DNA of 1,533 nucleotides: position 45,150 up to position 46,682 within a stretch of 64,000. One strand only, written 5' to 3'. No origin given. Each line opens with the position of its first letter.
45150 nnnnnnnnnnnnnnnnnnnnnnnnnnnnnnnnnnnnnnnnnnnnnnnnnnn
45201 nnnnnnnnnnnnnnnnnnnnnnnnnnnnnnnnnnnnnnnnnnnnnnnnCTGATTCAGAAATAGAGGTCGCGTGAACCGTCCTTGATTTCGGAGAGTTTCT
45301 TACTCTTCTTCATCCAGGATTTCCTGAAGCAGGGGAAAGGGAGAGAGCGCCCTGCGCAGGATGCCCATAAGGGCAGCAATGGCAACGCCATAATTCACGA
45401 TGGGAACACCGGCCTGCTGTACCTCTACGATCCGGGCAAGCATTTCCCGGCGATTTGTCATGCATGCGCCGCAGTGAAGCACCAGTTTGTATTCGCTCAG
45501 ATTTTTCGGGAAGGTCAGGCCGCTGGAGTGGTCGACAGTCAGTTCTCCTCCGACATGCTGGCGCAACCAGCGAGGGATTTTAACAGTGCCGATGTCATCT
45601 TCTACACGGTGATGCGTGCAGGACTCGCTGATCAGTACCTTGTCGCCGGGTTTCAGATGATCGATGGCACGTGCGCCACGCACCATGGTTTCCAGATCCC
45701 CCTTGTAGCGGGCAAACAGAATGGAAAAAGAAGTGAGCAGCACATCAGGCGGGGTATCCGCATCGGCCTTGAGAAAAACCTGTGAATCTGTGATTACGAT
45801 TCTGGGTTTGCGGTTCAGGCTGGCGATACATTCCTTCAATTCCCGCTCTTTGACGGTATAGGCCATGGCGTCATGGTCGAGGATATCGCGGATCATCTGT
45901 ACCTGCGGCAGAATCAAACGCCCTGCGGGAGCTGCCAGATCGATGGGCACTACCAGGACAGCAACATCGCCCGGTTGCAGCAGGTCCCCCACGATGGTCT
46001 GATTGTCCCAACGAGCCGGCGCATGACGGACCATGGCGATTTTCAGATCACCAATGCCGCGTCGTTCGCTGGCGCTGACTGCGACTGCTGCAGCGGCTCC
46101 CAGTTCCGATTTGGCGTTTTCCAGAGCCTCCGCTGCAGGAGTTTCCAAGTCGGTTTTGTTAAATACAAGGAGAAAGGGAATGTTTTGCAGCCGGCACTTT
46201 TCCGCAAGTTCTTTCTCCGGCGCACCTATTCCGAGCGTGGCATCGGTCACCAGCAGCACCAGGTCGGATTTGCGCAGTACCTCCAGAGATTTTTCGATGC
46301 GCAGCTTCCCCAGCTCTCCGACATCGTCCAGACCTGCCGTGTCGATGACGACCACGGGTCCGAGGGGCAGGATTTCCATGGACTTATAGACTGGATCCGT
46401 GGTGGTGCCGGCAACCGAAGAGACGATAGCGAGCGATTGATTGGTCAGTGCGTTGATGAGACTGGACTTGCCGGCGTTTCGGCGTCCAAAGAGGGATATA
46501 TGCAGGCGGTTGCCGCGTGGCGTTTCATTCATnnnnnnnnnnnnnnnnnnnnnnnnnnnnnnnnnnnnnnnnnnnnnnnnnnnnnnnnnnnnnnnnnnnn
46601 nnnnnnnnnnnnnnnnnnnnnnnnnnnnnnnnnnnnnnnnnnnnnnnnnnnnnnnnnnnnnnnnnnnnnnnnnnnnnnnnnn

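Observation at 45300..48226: hydF - aspartase - TM1266-like ACT gene trio without hydE/hydG in the window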

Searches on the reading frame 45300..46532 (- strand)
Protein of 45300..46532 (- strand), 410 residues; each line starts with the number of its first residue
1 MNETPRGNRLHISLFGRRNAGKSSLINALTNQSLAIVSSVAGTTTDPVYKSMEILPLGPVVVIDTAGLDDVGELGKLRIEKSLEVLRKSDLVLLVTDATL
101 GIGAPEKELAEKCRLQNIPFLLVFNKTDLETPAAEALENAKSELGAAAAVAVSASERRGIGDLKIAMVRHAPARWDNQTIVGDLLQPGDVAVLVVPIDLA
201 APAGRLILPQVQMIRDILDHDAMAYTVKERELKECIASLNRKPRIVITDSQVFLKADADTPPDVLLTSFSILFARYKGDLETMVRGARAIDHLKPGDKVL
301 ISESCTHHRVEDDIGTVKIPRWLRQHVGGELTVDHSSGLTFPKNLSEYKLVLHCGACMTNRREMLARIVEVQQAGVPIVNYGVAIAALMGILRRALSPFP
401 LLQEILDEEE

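Call 3: search_protein_families(library=ncbifam, proteins=[window:45300-46532:-], max_evalue=0.001)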
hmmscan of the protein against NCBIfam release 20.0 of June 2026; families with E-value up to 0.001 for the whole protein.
window:45300-46532:- (410 aa): 21 families
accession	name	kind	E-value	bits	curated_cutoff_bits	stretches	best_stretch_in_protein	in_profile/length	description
TIGR03918.1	GTP_HydF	equivalog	1.7e-172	573.7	325.55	1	3-396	1-392/392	[FeFe] hydrogenase H-cluster maturation GTPase HydF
TIGR03594.1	GTPase_EngA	equivalog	9.6e-29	100.6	306.7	1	10-165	176-340/432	ribosome biogenesis GTPase Der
TIGR00450.1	mnmE_trmE_thdF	equivalog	2.6e-25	89.4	252.6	1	9-142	209-336/446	tRNA uridine-5-carboxymethylaminomethyl(34) synthesis GTPase MnmE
TIGR00231.1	small_GTP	domain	1.5e-22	80.1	42.5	1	10-161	4-156/164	GTP-binding protein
NF003661.0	PRK05291.1-3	equivalog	4e-22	79.2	380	1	10-175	217-374/448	tRNA uridine-5-carboxymethylaminomethyl(34) synthesis GTPase MnmE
NF000908.1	PRK00089.1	equivalog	1.9e-21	76.6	237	1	12-173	6-169/291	GTPase Era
NF002828.0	PRK03003.1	equivalog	1.6e-19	69.9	631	2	9-68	214-271/477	ribosome biogenesis GTPase Der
NF007071.0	PRK09518.1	equivalog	2.7e-18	65.9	953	2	11-68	446-502/706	bifunctional cytidylate kinase/GTPase Der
TIGR00436.1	era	equivalog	1.5e-14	54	116.25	1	11-166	2-158/270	GTPase Era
TIGR03156.1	GTP_HflX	equivalog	3.2e-13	49.3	216.75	1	9-167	189-347/351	GTPase HflX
TIGR03598.1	GTPase_YsxC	equivalog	2.4e-12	46.9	124.45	1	3-45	12-55/186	ribosome biogenesis GTP-binding protein YihA/YsxC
NF008280.0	PRK11058.1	equivalog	7.3e-09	34.9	441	1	11-167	199-357/426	ribosome rescue GTPase HflX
TIGR03596.1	GTPase_YlqF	equivalog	3.7e-08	33.1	208.2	0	10-45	119-154/276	ribosome biogenesis GTPase YlqF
TIGR00437.1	feoB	equivalog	6.5e-08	31.7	315.65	1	16-261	1-246/594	ferrous iron transport protein B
NF008956.1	PRK12299.1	equivalog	7.7e-07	28.4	300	1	12-169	161-323/327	GTPase ObgE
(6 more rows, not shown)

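Call 4: search_protein_families(library=pfam, proteins=[window:45300-46532:-], max_evalue=0.001)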
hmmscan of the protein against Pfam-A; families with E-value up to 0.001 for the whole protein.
window:45300-46532:- (410 aa): 7 families
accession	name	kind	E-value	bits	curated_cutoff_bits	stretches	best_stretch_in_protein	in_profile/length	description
PF18133.7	HydF_tetramer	-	8e-47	158.4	22.6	1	282-398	2-118/118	Hydrogen maturase F tetramerization domain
PF18128.7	HydF_dimer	-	9.2e-39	132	23.4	1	180-278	1-99/99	Hydrogen maturase F dimerization domain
PF01926.29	MMR_HSR1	-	4.2e-23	82.1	21.9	1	12-126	2-113/113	50S ribosome-binding GTPase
PF00009.33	GTP_EFTU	-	4.4e-07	30.1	26.5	1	85-172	89-187/188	Elongation factor Tu GTP binding domain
PF00350.29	Dynamin_N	-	3e-06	27.8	27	0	12-43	1-32/168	Dynamin family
PF02421.24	FeoB_N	-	1.7e-05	24.8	27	1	11-164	2-153/156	Ferrous iron transport protein B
PF03193.22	RsgA_GTPase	-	2.4e-05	24.7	30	0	13-70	110-170/174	RsgA GTPase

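Call 16: find_encoding_contigs(protein=window:45300-46532:-, flank=10000, max_places=6)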
Protein window:45300-46532:- (410 aa): 4 contigs read that carry it; 4 places shown.
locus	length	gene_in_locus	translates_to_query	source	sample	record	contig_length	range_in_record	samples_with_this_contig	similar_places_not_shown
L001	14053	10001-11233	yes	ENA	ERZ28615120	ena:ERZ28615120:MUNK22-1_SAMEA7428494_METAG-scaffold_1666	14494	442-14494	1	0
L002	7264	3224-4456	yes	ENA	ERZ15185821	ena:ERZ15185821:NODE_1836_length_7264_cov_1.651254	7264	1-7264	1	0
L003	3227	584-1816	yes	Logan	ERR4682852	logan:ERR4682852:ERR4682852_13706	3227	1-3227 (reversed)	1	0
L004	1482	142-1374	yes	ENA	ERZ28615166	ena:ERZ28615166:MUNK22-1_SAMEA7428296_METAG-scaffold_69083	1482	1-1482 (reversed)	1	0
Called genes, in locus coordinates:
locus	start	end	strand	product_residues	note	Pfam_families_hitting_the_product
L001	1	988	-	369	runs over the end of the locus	PF13379:NMT1_2, PF09084:NMT1, PF12974:Phosphonate-bd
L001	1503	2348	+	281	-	PF00015:MCPsignal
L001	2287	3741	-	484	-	PF13231:PMT_2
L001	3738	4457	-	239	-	PF00535:Glycos_transf_2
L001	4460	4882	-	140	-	PF04138:GtrA_DPMS_TM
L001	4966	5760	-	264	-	PF14697:Fer4_21 (faint), PF00037:Fer4 (weak), PF12838:Fer4_7 (faint), PF13187:Fer4_9 (weak), PF13237:Fer4_10 (weak), PF13484:Fer4_16 (faint)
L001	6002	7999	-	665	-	PF02743:dCache_1, PF17201:Cache_3-Cache_2, PF10046:BLOC1_2 (faint), PF00672:HAMP, PF00015:MCPsignal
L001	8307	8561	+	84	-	PF21699:TM1266-like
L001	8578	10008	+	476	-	PF00206:Lyase_1, PF10415:FumaraseC_C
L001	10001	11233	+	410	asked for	PF00350:Dynamin_N (faint), PF01926:MMR_HSR1, PF02421:FeoB_N (weak), PF03193:RsgA_GTPase (faint), PF00009:GTP_EFTU (weak), PF18128:HydF_dimer, PF18133:HydF_tetramer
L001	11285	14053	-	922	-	?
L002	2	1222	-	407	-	?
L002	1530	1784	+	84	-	PF21699:TM1266-like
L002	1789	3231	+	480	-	PF00206:Lyase_1, PF10415:FumaraseC_C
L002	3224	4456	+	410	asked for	PF00350:Dynamin_N (faint), PF01926:MMR_HSR1, PF02421:FeoB_N (weak), PF03193:RsgA_GTPase (faint), PF00009:GTP_EFTU (weak), PF18128:HydF_dimer, PF18133:HydF_tetramer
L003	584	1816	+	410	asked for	PF00350:Dynamin_N (faint), PF01926:MMR_HSR1, PF02421:FeoB_N (weak), PF03193:RsgA_GTPase (faint), PF00009:GTP_EFTU (weak), PF18128:HydF_dimer, PF18133:HydF_tetramer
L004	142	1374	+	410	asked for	PF00350:Dynamin_N (faint), PF01926:MMR_HSR1, PF02421:FeoB_N (weak), PF03193:RsgA_GTPase (faint), PF00009:GTP_EFTU (weak), PF18128:HydF_dimer, PF18133:HydF_tetramer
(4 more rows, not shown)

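Call 19: find_homologous_proteins(query=window:45300-46532:-, max_evalue=1e-20)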
Query window:45300-46532:- (410 aa): 8000 proteins with E <= 1e-20 among 8000 candidates; the best 120 are listed.
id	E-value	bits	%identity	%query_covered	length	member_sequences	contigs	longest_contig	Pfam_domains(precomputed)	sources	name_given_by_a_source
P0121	1.1e-261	885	99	100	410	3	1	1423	PF18128.8,PF01926.30,PF00350.30,PF02421.25,PF00009.34,PF18133.8,PF03193.23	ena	-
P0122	3.1e-261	884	98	100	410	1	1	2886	PF18128.8,PF01926.30,PF00350.30,PF02421.25,PF00009.34,PF18133.8,PF03193.23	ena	-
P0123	1.9e-249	845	94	100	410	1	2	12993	PF18128.8,PF01926.30,PF00350.30,PF02421.25,PF00009.34,PF18133.8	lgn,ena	-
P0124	1.7e-247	839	93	100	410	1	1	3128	PF18128.8,PF01926.30,PF00350.30,PF02421.25,PF00009.34,PF18133.8,PF03193.23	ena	-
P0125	1.9e-245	832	92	100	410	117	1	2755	PF18128.8,PF01926.30,PF00350.30,PF02421.25,PF00009.34,PF18133.8,PF03193.23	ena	-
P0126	4.0e-244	828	92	98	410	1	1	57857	PF18128.8,PF01926.30,PF00350.30,PF02421.25,PF00009.34,PF18133.8,PF03193.23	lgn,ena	-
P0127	5.9e-244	827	92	98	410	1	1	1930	PF18128.8,PF01926.30,PF00350.30,PF02421.25,PF00009.34,PF18133.8,PF03193.23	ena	-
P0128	1.3e-243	826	92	98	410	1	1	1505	PF18128.8,PF01926.30,PF00350.30,PF02421.25,PF00009.34,PF18133.8,PF03193.23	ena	-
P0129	3.0e-242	821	91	100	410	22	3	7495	PF18128.8,PF01926.30,PF00350.30,PF02421.25,PF00009.34,PF18133.8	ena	-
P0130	3.0e-242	821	91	100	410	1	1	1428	PF18128.8,PF01926.30,PF00350.30,PF02421.25,PF00009.34,PF18133.8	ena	-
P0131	3.3e-242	821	91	100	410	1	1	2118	PF18128.8,PF01926.30,PF00350.30,PF02421.25,PF00009.34,PF18133.8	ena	-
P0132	3.5e-242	821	90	100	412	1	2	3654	PF18128.8,PF01926.30,PF00350.30,PF02421.25,PF00009.34,PF18133.8,PF03193.23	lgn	-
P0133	4.5e-242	821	91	100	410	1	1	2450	PF18128.8,PF01926.30,PF00350.30,PF02421.25,PF00009.34,PF18133.8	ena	-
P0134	4.5e-242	821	91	100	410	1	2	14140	PF18128.8,PF01926.30,PF00350.30,PF02421.25,PF00009.34,PF18133.8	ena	-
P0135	5.4e-242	821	91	100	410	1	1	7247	PF18128.8,PF01926.30,PF00350.30,PF02421.25,PF00009.34,PF18133.8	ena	-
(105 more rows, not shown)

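Call 21: find_related_loci(query=A1, collection=genome_contigs, flank=10000)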
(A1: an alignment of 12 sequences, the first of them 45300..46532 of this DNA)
Query A1 (410 aa) in genome_contigs; peptide patterns used: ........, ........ (x = any residue, [..] = any of these).
600 stretches matched a pattern (row limit reached: there are more); 595 encode a relative of the query (tblastn E <= 1e-3); the best 80 are kept; 80 distinct loci.
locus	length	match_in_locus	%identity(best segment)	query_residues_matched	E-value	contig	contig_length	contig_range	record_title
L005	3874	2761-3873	91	1-371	0e+0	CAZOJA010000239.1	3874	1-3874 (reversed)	MAG TPA_asm: uncultured Veillonellaceae bacterium isolate binchicken_co41_50 genome assembly, contig: NODE_27815_length_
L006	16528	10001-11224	71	1-409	0e+0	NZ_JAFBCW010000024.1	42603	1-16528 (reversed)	Desulforadius tongensis strain DSM 29799 Ga0454065_24, whole genome shotgun sequence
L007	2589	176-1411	69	1-407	0e+0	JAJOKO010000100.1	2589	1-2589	MAG: Desulfotomaculum sp. isolate MAG-1580 c_000000000316, whole genome shotgun sequence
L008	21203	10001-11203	70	1-402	0e+0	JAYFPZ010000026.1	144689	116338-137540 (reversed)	MAG: Syntrophomonadaceae bacterium isolate CA_145 c_CA_000000050193, whole genome shotgun sequence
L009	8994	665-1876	65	1-407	8e-178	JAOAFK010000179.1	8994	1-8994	MAG: Syntrophorhabdaceae bacterium isolate SKW285 k141_1549919, whole genome shotgun sequence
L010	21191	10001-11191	67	1-400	3e-177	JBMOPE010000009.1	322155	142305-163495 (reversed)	MAG: Bacillota bacterium isolate Betzabe_MAG120 MAG120_9, whole genome shotgun sequence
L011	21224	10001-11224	64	1-409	4e-176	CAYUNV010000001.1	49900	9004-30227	MAG TPA_asm: uncultured Negativicutes bacterium isolate binchicken_co104_52 genome assembly, contig: NODE_539_length_499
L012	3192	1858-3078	64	1-410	0e+0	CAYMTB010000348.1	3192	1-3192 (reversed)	MAG TPA_asm: uncultured Syntrophorhabdaceae bacterium isolate SRP142039_co1_93 genome assembly, contig: NODE_43486_lengt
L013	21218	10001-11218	64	1-409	4e-175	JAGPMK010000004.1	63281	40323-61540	MAG: Syntrophorhabdales bacterium isolate Gw_SlDig_bin_311 Gw_SlDig_574_length_63281_cov_69.489549, whole genome shotgun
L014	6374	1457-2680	65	1-408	2e-176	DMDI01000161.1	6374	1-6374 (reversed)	MAG TPA_asm: Desulfotomaculum sp. isolate UBA9916 contig_18509, whole genome shotgun sequence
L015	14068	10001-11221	66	1-410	8e-175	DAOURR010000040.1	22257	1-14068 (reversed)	MAG TPA_asm: Pelotomaculum sp. isolate CSMAG_525 CSMAG_525_k127_37740_length_22257_cov_13.0000, whole genome shotgun seq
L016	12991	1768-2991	65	1-409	2e-173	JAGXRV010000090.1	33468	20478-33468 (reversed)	MAG: Clostridium sp. isolate CROMO_A_128 c_000000988686, whole genome shotgun sequence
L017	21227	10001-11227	66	1-410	2e-172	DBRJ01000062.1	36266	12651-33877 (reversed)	MAG TPA_asm: Pelotomaculum sp. UBA1371 UBA1371_contig_5076, whole genome shotgun sequence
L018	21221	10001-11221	63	1-410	9e-171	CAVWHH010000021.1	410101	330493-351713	MAG: uncultured delta proteobacterium isolate MFD01476.bin.1.214 genome assembly, contig: contig_21144, whole genome sho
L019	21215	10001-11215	63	1-408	6e-170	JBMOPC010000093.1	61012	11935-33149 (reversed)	MAG: Bacillota bacterium isolate Betzabe_MAG118 MAG118_93, whole genome shotgun sequence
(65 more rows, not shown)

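Call 23: search_protein_families(library=ncbifam, proteins=[L006:11246-12310:+, L006:12350-13798:+], max_evalue=1e-20)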
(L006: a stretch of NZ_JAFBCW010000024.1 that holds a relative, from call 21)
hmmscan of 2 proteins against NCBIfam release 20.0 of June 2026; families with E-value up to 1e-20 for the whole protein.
L006:11246-12310:+ (354 aa): 6 families
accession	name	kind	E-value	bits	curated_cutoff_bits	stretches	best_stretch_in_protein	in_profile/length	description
TIGR03956.1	rSAM_HydE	equivalog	1.1e-115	386.6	254.6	1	11-344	4-339/340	[FeFe] hydrogenase H-cluster radical SAM maturase HydE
TIGR03910.1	pyrrolys_PylB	equivalog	6.6e-54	183.1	348.2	1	4-339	4-338/347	methylornithine synthase PylB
TIGR00433.2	bioB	equivalog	2.1e-35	122.4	225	1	18-295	3-282/307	biotin synthase BioB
TIGR03957.1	rSAM_HmdB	equivalog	3.5e-26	92.1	320.9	1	19-335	2-312/317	5,10-methenyltetrahydromethanopterin hydrogenase cofactor biosynthesis protein HmdB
TIGR02351.2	thiH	equivalog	1.8e-21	76.7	380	1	9-214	26-234/364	2-iminoacetate synthase ThiH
TIGR03955.1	rSAM_HydG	equivalog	5.1e-21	74.6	312.15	1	6-178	35-213/470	[FeFe] hydrogenase H-cluster radical SAM maturase HydG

L006:12350-13798:+ (482 aa): 5 families
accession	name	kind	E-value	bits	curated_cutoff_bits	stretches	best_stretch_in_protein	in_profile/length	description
TIGR03955.1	rSAM_HydG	equivalog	1.4e-199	663.4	312.15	1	9-482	5-470/470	[FeFe] hydrogenase H-cluster radical SAM maturase HydG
TIGR02351.2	thiH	equivalog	2.3e-93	313.2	380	1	30-393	20-358/364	2-iminoacetate synthase ThiH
TIGR04158.1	rSAM_MIA_synth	equivalog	7.6e-30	103.9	400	1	51-390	21-358/368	3-methyl-2-indolic acid synthase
TIGR03910.1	pyrrolys_PylB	equivalog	2.6e-26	92.4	348.2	1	35-240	4-205/347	methylornithine synthase PylB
TIGR03956.1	rSAM_HydE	equivalog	8.1e-25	87.8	254.6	1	46-252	5-204/340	[FeFe] hydrogenase H-cluster radical SAM maturase HydE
